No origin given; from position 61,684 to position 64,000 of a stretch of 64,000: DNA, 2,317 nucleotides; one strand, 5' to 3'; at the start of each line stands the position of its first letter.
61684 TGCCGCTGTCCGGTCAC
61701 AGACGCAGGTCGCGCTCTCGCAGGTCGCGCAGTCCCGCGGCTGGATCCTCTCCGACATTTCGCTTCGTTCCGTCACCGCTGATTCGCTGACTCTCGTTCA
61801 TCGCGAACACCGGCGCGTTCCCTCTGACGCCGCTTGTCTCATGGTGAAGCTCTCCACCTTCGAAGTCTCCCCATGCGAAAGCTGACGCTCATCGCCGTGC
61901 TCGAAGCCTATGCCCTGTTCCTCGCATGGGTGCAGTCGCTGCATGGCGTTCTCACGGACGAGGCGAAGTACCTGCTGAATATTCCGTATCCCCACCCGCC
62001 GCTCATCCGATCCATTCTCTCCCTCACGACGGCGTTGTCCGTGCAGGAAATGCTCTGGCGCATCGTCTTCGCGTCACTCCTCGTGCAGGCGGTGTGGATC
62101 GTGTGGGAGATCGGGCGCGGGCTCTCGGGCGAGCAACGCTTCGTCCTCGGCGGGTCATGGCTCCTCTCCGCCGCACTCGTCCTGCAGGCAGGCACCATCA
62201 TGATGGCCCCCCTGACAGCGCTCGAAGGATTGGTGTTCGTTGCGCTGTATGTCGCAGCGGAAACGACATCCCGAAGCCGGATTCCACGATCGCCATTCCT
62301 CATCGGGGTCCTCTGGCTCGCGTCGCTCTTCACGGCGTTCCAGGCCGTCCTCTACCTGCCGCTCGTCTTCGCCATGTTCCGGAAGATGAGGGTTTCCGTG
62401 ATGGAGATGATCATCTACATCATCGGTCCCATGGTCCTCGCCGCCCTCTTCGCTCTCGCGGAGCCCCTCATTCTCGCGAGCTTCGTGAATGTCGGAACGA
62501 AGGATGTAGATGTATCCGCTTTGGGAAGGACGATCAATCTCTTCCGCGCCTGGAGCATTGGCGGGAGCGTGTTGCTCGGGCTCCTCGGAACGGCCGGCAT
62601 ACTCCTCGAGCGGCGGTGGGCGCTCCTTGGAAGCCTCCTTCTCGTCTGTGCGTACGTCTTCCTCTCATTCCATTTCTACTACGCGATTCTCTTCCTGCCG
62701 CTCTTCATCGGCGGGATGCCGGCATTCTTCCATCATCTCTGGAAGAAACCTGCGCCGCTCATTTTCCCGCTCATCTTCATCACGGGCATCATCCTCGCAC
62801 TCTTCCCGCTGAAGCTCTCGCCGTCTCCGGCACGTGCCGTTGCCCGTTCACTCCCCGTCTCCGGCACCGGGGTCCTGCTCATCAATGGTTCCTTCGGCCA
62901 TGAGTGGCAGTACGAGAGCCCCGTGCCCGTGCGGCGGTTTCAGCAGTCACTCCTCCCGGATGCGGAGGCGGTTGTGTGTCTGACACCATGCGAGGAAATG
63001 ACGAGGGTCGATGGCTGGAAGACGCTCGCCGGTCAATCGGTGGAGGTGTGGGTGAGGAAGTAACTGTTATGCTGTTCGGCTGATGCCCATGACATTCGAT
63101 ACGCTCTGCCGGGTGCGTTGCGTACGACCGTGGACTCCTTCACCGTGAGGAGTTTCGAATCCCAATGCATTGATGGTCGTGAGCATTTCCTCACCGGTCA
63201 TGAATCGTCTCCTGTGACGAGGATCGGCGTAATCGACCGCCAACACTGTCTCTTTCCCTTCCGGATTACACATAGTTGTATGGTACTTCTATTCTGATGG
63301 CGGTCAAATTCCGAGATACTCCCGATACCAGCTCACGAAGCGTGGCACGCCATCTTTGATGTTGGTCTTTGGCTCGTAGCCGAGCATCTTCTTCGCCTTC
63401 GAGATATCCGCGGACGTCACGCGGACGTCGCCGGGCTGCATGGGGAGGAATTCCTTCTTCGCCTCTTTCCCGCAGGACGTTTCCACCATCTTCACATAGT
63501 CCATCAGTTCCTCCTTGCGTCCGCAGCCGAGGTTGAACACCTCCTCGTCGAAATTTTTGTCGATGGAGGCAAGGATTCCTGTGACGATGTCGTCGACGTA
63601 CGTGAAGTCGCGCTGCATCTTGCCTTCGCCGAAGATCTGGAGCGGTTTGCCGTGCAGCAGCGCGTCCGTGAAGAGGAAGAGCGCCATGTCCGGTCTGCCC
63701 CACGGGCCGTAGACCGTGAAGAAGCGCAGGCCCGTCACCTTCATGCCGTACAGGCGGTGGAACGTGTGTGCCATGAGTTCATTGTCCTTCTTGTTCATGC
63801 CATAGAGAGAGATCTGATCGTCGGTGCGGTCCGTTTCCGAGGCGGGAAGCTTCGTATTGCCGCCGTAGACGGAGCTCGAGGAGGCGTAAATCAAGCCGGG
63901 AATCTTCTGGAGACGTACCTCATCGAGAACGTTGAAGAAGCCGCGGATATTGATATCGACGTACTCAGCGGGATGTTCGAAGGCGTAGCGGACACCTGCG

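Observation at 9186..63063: A ~54-kb glycan locus built from repeated lipid-phosphate-sugar synthase / GtrA / GT-C-like modules alongside a Wzx pathway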

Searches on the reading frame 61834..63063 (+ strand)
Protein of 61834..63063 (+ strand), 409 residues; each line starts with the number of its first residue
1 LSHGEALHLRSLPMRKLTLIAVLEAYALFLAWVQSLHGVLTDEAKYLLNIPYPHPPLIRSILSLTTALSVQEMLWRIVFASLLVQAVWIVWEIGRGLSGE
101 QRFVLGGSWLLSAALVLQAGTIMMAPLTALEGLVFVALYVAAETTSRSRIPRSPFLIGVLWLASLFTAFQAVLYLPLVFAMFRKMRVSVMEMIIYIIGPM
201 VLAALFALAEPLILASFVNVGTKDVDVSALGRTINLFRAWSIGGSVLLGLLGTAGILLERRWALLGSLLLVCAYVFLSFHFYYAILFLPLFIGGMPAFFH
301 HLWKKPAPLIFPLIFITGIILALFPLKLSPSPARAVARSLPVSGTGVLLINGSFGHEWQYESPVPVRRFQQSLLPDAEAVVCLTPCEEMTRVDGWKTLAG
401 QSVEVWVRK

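Call 5: search_protein_families(library=pfam, proteins=[window:61834-63063:+], max_evalue=0.01)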
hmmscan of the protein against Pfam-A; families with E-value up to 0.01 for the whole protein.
window:61834-63063:+ (409 aa): 0 families

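Call 14: search_protein_families(library=ncbifam, proteins=[window:61873-63063:+], max_evalue=1)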
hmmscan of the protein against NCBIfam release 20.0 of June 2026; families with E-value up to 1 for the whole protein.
window:61873-63063:+ (396 aa): 0 families

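Call 16: find_homologous_proteins(query=window:61873-63063:+, max_evalue=0.001)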
Query window:61873-63063:+ (396 aa): 450 proteins with E <= 0.001 among 8000 candidates; the best 120 are listed.
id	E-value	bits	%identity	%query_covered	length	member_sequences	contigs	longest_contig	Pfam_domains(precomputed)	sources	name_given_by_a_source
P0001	1.4e-251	853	100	100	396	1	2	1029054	-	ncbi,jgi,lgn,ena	ncbi:MAG: hypothetical protein WCS85_02835 [Candidatus Peribacteraceae bacterium]|jgi:hypothetical p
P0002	1.6e-194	665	79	100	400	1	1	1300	-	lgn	-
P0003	7.4e-124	432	54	100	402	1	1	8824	-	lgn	-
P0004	2.3e-123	430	52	100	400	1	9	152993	-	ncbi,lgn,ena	-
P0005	3.6e-122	427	55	100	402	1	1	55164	-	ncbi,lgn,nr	ncbi:MAG: hypothetical protein PHW10_03255 [Candidatus Peribacteraceae bacterium]|nr:hypothetical pr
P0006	3.0e-121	423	53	100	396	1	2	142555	-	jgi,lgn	jgi:hypothetical protein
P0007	5.0e-119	416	53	98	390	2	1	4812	-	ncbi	ncbi:MAG: hypothetical protein AAB728_03135, partial [Patescibacteria group bacterium]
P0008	1.4e-112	395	49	98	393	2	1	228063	-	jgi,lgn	-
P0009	1.0e-109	385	49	100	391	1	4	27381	-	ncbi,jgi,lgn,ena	-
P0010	5.1e-105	370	50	100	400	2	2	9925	-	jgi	jgi:MFS family permease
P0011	8.0e-103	363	48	100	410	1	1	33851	-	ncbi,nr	ncbi:hypothetical protein HYZ99_00690 [Candidatus Peregrinibacteria bacterium]|nr:hypothetical prote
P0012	5.1e-101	357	48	100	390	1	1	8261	-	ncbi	-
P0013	3.0e-99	351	46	100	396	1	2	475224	-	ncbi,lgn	-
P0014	2.6e-98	348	46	100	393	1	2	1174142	-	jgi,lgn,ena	-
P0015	7.6e-98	346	48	100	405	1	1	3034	-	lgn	-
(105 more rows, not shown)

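Call 18: find_encoding_contigs(protein=P0001, flank=1000, max_places=3)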
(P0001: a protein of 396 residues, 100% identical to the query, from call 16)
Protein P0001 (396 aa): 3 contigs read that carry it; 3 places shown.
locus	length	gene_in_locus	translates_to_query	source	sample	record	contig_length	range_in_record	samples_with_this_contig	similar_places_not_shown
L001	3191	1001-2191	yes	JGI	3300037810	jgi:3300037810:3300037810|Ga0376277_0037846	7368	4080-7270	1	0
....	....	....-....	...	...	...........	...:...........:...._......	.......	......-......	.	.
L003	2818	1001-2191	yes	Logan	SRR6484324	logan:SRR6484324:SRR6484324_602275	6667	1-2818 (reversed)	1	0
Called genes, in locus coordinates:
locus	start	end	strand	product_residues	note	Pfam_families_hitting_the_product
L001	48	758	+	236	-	PF00535:Glycos_transf_2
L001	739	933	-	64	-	-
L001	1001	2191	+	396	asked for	-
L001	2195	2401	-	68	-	-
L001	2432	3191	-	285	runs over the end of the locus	?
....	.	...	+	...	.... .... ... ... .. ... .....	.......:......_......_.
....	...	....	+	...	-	-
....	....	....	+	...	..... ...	-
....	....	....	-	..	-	-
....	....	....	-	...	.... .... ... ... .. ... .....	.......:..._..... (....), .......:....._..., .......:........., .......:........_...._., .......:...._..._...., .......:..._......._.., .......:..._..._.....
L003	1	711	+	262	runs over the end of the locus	PF00535:Glycos_transf_2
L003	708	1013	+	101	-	-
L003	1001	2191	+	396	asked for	-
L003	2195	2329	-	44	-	-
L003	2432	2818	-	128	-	?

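Call 20: search_solved_structures(query=A1, max_evalue=10, show_alignments=2)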
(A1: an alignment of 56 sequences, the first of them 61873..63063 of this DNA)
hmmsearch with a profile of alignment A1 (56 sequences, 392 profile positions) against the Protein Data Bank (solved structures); distinct sequences matched with E-value up to 10: 0.

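Call 26: predict_structure(alignment_id=A1)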
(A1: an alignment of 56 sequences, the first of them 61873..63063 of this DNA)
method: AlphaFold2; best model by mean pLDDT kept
length: 396 residues; sequences in the alignment: 56
mean_pLDDT: 94.6   pTM: 0.92
mean pLDDT of the five models: 94.6, 94.1, 93.6, 93.5, 93.3
residues with pLDDT >= 90: 351; 70-90: 41; 50-70: 4; < 50: 0
segments of 3 or more residues with pLDDT < 50: none
pLDDT, mean of each block of 10 residues (from residue 1): 94 98 93 82 90 94 98 98 97 98 97 97 96 76 97 96 97 96 97 91 87 95 97 96 98 98 95 98 97 97 98 91 89 92 94 96 96 95 95 95
secondary structure, 60 per line:
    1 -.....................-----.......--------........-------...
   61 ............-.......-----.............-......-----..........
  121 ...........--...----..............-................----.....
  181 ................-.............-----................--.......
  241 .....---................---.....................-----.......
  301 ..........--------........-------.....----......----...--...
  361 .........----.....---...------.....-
elements in order: H2-22 H28-34 H43-50 H58-72 H74-80 H86-98 H100-105 H111-131 H141-154 H156-171 H176-196 H198-210 H216-231 H234-245 H249-264 H268-288 H294-310 H319-326 E334-338 H343-348 E353-355 H358-363 E364-369 H374-378 E382-384 E391-395

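Call 32: fold_search(model_id=the predicted structure, library=pdb)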
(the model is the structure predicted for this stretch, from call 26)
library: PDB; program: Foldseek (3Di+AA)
matches with E <= 10: 165; with E <= 0.001: 4
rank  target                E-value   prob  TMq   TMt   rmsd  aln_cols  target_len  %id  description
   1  9s6t_A                4.1e-06  1.00  0.65  0.55   6.3       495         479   12  Ternary cryo-EM structure of chicken ALG12 with Dol25-PP-GlcNAc2Man7, Dol25-P-Man, and Fab (released 2026-03-18)
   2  9s6u_A                3.6e-05  1.00  0.52  0.41   9.2       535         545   11  Ternary cryo-EM structure of human ALG9 with Dol25-PP-GlcNAc2Man8, Dol25-P-Man and Fab (released 2026-03-18)
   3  9s6s_A                1.4e-04  1.00  0.58  0.46   7.9       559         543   12  Ternary cryo-EM structure of human ALG9 with Dol25-PP-GlcNAc2Man6, Dol25-P-Man and Fab (released 2026-03-18)
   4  6wby                  3.2e-04  1.00  0.54  0.22   8.2       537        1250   15  Single-Particle Cryo-EM Structure of Arabinofuranosyltransferase AftD from Mycobacteria, Mutant R1389S Class 2 (released 2020-05-13)
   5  5f15                  1.5e-03  1.00  0.67  0.51   7.0       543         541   12  Crystal Structure of ArnT from Cupriavidus metallidurans bound to Undecaprenyl phosphate (released 2016-02-17)
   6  7oci_F                2.3e-03  1.00  0.50  0.33  12.6       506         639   12  Cryo-EM structure of yeast Ost6p containing oligosaccharyltransferase complex (released 2022-02-16)
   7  6ftg_5                2.7e-03  1.00  0.45  0.31  12.9       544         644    9  Subtomogram average of OST-containing ribosome-translocon complexes from canine rough microsomal membranes (released 2018-03-21)
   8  5ezm                  2.9e-03  1.00  0.63  0.49   7.6       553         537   12  Crystal Structure of ArnT from Cupriavidus metallidurans in the apo state (released 2016-02-17)
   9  6ezn_F                3.3e-03  1.00  0.50  0.33  13.7       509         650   12  Cryo-EM structure of the yeast oligosaccharyltransferase (OST) complex (released 2018-01-17)
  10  8agc_A                5.1e-03  1.00  0.49  0.31  12.2       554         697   11  Structure of yeast oligosaccharylransferase complex with lipid-linked oligosaccharide and non-acceptor peptide bound (released 2022-12-07)
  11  9i5k_A                6.6e-03  1.00  0.48  0.40   8.6       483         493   11  Structure of the Chaetomium thermophilum Pmt4 homodimer (C2 symmetry) (released 2025-12-24)
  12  6wbx                  8.5e-03  1.00  0.46  0.20   9.7       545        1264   15  Single-Particle Cryo-EM Structure of Arabinofuranosyltransferase AftD from Mycobacteria, Mutant R1389S Class 1 (released 2020-05-13)
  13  8b6l_I                1.5e-02  1.00  0.48  0.30  13.5       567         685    8  Subtomogram average of the human Sec61-TRAP-OSTA-translocon (released 2022-12-07)
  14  9i5l_A                1.8e-02  1.00  0.35  0.21   5.5       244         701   16  Structure of the Chaetomium thermophilum Pmt4 homodimer (C1 symmetry) (released 2025-12-24)
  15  6p25_B                1.9e-02  1.00  0.36  0.22   5.3       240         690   13  Structure of S. cerevisiae protein O-mannosyltransferase Pmt1-Pmt2 complex bound to the sugar donor and a peptide acce (released 2019-07-10)
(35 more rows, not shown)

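Call 42: find_encoding_contigs(protein=P0014, flank=10000, max_places=1)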
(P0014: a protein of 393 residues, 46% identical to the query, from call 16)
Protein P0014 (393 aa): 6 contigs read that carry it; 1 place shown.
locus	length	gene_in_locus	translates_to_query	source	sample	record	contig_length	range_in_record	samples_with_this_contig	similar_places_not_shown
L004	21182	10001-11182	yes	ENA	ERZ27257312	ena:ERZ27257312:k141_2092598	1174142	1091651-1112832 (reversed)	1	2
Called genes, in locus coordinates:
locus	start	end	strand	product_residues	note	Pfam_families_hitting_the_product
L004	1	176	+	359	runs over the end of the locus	PF02350:Epimerase_2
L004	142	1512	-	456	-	PF01943:Polysacc_synt, PF13440:Polysacc_synt_3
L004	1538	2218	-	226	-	PF00535:Glycos_transf_2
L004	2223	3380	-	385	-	-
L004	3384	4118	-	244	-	PF13489:Methyltransf_23, PF08241:Methyltransf_11, PF13649:Methyltransf_25 (weak)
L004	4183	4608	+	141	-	PF04138:GtrA_DPMS_TM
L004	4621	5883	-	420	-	PF01210:NAD_Gly3P_dh_N, PF02737:3HCDH_N (faint), PF03446:NAD_binding_2, PF03721:UDPG_MGDP_dh_N, PF03807:F420_oxidored (weak), PF00984:UDPG_MGDP_dh, PF03720:UDPG_MGDP_dh_C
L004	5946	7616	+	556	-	PF01946:Thi4 (weak), PF13450:NAD_binding_8, PF01593:Amino_oxidase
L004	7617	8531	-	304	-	PF00106:adh_short (faint), PF01073:3Beta_HSD, PF01370:Epimerase, PF02719:Polysacc_synt_2, PF04321:RmlD_sub_bind, PF16363:GDP_Man_Dehyd, PF07993:NAD_binding_4 (weak)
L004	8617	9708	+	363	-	PF00535:Glycos_transf_2, PF04138:GtrA_DPMS_TM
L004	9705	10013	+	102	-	-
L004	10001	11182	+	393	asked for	-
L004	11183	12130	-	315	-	PF01073:3Beta_HSD, PF01370:Epimerase, PF02719:Polysacc_synt_2, PF04321:RmlD_sub_bind, PF07993:NAD_binding_4 (faint), PF16363:GDP_Man_Dehyd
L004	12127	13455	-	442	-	PF01210:NAD_Gly3P_dh_N (faint), PF02737:3HCDH_N (weak), PF03446:NAD_binding_2 (faint), PF03721:UDPG_MGDP_dh_N, PF03807:F420_oxidored (faint), PF00984:UDPG_MGDP_dh, PF03720:UDPG_MGDP_dh_C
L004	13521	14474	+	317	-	PF00294:PfkB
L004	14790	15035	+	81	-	-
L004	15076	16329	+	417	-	PF05221:AdoHcyase, PF02826:2-Hacid_dh_C, PF00670:AdoHcyase_NAD, PF07991:KARI_N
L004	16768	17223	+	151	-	-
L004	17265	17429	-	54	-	-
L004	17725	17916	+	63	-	-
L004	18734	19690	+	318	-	PF14716:HHH_8, PF00633:HHH (faint), PF14520:HHH_5 (weak), PF14792:DNA_pol_B_palm, PF14791:DNA_pol_B_thumb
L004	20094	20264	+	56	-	-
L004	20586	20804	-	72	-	-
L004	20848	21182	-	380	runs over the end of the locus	PF03462:PCRF, PF00472:RF-1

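Call 65: search_protein_families(library=pfam, proteins=[window:61873-63063:+], max_evalue=1)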
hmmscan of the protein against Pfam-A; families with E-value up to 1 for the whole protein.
window:61873-63063:+ (396 aa): 0 families

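Call 81: find_encoding_contigs(protein=P0001, flank=10000, max_places=1)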
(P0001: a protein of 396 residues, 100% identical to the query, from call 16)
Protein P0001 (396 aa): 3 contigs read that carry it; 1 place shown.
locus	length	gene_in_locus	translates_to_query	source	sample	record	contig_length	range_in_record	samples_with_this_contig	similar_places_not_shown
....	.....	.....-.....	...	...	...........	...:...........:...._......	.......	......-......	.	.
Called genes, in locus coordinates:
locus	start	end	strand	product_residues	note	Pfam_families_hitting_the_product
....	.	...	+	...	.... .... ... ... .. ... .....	-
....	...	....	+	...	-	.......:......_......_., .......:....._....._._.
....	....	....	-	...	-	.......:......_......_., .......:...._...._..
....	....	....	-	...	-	-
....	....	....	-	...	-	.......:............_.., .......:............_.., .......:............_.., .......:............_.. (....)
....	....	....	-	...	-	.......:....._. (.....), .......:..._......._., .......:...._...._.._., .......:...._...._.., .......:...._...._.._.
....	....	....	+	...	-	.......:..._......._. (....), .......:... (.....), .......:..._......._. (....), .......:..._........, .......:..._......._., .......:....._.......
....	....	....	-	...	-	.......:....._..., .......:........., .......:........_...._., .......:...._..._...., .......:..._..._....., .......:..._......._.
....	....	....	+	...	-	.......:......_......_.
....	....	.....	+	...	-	-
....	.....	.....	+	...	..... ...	-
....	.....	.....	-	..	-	-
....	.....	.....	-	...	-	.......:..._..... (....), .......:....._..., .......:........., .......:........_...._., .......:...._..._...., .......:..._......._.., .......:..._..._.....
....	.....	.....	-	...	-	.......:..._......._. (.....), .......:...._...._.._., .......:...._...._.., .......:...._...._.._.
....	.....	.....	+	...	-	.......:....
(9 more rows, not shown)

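Call 88: search_protein_families(library=pfam, proteins=[L004:8617-9708:+], max_evalue=1)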
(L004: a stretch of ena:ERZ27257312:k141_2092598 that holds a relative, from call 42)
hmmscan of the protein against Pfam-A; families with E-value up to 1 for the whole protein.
L004:8617-9708:+ (363 aa): 4 families
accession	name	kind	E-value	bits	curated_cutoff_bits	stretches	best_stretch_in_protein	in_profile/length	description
PF00535.33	Glycos_transf_2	-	3.8e-33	115.2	23.3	1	3-167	1-166/168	Glycosyl transferase family 2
PF04138.20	GtrA_DPMS_TM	-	1.1e-15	58.3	26.1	1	237-361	1-117/117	GtrA/DPMS, transmembrane domain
PF13641.12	Glyco_tranf_2_3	-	0.001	19.6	27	1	2-109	3-114/230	Glycosyltransferase like family 2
PF13478.12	XdhC_C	-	0.032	15.2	29.7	1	22-118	13-79/125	XdhC Rossmann domain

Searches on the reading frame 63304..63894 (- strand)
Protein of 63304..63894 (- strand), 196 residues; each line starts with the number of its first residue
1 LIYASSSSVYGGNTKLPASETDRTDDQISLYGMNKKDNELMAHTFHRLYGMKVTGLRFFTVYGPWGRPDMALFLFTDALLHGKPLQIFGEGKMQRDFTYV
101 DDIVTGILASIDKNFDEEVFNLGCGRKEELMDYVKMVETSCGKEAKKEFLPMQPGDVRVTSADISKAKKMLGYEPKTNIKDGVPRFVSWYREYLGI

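Call 9: search_protein_families(library=pfam, proteins=[window:63304-63894:-], max_evalue=0.001)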
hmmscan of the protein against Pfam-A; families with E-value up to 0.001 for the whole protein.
window:63304-63894:- (196 aa): 2 families
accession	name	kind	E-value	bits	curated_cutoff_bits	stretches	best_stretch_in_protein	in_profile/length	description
PF01370.27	Epimerase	-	2.4e-25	89.8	20.9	1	2-123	111-240/240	NAD dependent epimerase/dehydratase family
PF16363.11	GDP_Man_Dehyd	-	4.2e-21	76.2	27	1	2-184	125-330/332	GDP-mannose 4,6 dehydratase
